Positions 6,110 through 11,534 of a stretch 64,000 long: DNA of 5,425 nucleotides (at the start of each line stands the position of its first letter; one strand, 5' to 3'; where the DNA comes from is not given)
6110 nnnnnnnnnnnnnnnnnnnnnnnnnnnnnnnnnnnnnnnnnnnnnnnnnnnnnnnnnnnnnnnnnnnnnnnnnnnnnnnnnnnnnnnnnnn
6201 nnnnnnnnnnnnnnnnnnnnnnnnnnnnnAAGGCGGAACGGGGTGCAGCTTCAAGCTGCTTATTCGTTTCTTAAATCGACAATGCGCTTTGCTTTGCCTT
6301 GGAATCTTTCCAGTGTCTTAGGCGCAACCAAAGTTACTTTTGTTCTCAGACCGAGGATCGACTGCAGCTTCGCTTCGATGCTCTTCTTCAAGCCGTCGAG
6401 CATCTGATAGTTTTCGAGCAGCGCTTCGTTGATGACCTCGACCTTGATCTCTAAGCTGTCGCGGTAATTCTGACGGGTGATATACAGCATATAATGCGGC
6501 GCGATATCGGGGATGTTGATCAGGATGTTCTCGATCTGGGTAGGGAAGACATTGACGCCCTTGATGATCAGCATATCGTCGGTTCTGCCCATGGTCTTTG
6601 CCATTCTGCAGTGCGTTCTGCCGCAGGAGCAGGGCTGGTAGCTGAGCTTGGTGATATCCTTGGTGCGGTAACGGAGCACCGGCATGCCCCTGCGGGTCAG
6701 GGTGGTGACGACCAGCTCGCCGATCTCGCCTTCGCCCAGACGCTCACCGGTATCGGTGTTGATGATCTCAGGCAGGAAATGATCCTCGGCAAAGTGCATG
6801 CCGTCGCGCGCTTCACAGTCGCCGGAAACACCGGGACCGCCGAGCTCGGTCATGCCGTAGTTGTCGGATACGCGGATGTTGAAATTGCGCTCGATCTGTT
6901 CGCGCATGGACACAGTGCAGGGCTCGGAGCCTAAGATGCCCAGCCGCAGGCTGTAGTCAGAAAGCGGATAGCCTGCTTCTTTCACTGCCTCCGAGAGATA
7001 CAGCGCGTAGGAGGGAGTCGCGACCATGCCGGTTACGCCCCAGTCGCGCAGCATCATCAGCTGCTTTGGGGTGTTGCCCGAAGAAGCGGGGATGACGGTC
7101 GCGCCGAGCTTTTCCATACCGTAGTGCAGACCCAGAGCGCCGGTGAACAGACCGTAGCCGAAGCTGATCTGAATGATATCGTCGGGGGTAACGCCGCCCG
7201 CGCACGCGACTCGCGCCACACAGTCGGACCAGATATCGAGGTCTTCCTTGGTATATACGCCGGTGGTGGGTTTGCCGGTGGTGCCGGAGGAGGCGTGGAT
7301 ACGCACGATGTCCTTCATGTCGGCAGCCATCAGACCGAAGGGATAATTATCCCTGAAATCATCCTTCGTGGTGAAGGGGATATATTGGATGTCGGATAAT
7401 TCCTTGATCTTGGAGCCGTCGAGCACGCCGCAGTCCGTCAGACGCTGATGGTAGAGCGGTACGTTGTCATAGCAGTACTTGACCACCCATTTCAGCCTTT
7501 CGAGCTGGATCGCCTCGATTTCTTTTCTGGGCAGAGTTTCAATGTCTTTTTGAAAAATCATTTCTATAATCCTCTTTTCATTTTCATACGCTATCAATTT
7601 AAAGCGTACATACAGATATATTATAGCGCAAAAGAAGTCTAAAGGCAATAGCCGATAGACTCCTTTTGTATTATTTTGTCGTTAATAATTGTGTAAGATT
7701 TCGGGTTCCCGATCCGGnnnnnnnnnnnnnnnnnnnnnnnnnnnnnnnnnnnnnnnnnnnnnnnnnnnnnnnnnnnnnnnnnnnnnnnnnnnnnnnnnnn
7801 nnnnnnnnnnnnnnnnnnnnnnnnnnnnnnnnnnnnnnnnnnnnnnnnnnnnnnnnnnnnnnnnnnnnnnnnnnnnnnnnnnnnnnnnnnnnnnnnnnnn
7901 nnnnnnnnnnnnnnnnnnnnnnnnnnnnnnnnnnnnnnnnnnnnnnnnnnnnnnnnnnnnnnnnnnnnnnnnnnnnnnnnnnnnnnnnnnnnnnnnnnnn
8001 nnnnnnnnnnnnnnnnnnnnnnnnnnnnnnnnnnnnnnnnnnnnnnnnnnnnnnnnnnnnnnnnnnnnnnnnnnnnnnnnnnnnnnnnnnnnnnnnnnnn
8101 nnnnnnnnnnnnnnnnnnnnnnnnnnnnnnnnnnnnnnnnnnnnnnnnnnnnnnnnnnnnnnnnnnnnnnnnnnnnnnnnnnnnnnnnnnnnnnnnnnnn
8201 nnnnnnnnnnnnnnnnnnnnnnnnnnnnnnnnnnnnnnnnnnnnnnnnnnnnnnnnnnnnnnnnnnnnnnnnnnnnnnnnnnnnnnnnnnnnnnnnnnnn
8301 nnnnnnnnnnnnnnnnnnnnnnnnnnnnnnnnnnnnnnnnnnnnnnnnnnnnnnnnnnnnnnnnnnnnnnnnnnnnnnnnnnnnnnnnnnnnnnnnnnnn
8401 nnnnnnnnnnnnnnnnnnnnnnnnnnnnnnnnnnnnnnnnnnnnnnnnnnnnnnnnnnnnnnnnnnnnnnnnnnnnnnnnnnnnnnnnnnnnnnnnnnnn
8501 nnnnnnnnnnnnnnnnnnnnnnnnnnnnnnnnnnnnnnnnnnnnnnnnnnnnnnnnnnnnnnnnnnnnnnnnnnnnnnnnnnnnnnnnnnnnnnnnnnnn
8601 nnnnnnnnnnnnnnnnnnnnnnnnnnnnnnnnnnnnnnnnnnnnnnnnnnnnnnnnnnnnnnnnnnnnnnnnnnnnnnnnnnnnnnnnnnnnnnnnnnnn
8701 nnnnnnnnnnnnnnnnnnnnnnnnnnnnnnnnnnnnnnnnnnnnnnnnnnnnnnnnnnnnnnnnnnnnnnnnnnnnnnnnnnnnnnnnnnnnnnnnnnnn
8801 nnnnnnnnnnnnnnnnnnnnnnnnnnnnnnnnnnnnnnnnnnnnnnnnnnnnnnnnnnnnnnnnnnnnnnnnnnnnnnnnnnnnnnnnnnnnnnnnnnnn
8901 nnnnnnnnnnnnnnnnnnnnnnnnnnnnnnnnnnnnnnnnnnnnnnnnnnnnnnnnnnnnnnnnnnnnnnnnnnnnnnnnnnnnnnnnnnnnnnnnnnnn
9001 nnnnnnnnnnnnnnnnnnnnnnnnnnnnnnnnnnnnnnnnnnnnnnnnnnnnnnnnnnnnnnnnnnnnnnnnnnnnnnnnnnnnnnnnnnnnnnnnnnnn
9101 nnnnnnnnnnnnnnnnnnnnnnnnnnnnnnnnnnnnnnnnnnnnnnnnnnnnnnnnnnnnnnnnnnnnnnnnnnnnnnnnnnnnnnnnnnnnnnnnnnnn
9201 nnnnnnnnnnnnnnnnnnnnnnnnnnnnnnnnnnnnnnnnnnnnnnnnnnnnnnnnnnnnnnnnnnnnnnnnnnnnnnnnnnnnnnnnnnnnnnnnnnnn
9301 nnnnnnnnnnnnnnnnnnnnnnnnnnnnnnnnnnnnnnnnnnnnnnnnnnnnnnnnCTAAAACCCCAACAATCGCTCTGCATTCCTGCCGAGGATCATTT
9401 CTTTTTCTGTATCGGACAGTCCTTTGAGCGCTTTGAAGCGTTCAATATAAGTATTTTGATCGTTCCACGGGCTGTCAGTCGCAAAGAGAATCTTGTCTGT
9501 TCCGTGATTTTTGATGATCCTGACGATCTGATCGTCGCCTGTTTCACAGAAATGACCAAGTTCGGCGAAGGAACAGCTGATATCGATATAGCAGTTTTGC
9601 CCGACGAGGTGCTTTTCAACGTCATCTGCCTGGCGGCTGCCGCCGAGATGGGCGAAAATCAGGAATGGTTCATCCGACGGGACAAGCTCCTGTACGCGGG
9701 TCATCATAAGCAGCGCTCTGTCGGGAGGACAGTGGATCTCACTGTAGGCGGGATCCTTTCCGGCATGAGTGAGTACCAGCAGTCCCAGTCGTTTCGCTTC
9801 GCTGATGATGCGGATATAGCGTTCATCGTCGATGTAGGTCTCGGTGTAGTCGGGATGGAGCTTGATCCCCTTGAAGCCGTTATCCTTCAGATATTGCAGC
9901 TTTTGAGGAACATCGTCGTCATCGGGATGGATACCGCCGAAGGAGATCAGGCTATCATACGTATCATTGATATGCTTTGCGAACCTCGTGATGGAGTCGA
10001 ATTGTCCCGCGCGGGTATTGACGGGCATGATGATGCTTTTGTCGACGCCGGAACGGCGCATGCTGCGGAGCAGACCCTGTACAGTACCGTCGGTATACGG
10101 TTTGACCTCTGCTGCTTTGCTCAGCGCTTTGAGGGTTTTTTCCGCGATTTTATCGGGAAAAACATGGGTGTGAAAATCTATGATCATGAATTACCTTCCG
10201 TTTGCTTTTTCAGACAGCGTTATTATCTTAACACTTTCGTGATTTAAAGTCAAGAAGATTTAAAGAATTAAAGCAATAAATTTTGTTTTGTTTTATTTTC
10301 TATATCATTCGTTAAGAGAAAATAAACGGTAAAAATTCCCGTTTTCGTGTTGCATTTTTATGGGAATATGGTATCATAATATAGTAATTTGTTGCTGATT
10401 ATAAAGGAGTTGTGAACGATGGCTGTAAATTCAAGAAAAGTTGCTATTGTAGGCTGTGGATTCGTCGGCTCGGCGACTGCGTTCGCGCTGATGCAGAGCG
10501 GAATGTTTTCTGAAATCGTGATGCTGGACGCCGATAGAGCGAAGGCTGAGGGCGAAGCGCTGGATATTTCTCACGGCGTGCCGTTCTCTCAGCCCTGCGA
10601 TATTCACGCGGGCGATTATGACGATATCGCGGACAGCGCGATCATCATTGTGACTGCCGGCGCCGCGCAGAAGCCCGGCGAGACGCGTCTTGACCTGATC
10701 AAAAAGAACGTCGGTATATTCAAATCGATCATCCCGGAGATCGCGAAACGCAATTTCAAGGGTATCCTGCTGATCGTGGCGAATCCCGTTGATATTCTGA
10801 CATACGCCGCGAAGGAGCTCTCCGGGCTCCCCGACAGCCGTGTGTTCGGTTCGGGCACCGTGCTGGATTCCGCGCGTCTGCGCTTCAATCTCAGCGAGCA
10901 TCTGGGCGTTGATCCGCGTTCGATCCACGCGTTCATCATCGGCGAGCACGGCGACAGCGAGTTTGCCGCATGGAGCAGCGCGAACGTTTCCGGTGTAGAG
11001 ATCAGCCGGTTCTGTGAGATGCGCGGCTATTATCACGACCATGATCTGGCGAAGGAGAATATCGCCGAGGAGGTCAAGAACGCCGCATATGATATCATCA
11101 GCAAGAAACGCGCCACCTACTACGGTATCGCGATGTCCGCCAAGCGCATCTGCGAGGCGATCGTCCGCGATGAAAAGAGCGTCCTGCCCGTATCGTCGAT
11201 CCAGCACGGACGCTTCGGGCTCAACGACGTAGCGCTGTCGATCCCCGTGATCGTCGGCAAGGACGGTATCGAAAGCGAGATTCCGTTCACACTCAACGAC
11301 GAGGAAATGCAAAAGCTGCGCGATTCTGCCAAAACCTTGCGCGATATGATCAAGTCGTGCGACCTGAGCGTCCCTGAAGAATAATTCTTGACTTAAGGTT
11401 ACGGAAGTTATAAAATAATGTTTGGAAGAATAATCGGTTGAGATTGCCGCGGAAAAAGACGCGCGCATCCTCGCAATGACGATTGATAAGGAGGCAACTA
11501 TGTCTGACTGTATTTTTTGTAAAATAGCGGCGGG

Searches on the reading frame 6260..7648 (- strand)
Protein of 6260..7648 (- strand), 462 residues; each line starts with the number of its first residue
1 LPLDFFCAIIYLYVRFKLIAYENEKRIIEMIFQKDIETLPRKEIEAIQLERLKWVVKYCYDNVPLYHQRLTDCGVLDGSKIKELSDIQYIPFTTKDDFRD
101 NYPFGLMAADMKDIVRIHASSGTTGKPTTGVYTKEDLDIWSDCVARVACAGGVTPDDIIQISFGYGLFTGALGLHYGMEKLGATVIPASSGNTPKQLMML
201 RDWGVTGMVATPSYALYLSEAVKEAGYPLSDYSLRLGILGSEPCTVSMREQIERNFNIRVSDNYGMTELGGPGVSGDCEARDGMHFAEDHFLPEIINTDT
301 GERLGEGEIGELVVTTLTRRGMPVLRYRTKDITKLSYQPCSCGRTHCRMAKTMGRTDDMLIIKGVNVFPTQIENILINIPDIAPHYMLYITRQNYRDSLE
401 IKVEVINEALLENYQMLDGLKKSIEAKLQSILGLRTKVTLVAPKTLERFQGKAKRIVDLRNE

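Call 40: search_protein_families(library=pfam, proteins=[window:6260-7648:-], max_evalue=0.00001)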
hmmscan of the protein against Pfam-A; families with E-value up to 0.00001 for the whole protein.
window:6260-7648:- (462 aa): 2 families
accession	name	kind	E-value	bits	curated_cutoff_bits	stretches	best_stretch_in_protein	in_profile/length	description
PF14535.12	AMP-binding_C_2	-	2.9e-29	101.6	25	1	364-460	1-96/96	AMP-binding enzyme C-terminal domain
PF00501.34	AMP-binding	-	1.7e-16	60.4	29.9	1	108-315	158-375/384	AMP-binding enzyme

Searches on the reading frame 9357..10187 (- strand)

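Call 40: search_protein_families(library=pfam, proteins=[window:9357-10187:-], max_evalue=0.00001)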
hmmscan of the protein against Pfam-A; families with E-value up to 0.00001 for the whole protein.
window:9357-10187:- (276 aa): 1 family
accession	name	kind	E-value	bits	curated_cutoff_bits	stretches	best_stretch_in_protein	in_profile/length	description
PF04909.20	Amidohydro_2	-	9.8e-24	85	26.4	1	3-276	1-289/289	Amidohydrolase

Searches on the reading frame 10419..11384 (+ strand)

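Call 40: search_protein_families(library=pfam, proteins=[window:10419-11384:+], max_evalue=0.00001)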
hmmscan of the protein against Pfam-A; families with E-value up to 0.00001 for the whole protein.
window:10419-11384:+ (321 aa): 2 families
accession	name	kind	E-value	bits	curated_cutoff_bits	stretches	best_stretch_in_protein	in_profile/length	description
PF00056.29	Ldh_1_N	-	3.7e-44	150.6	27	1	7-144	2-141/141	lactate/malate dehydrogenase, NAD binding domain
PF02866.23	Ldh_1_C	-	1.9e-43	148.9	22.6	1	147-313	1-169/174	lactate/malate dehydrogenase, alpha/beta C-terminal domain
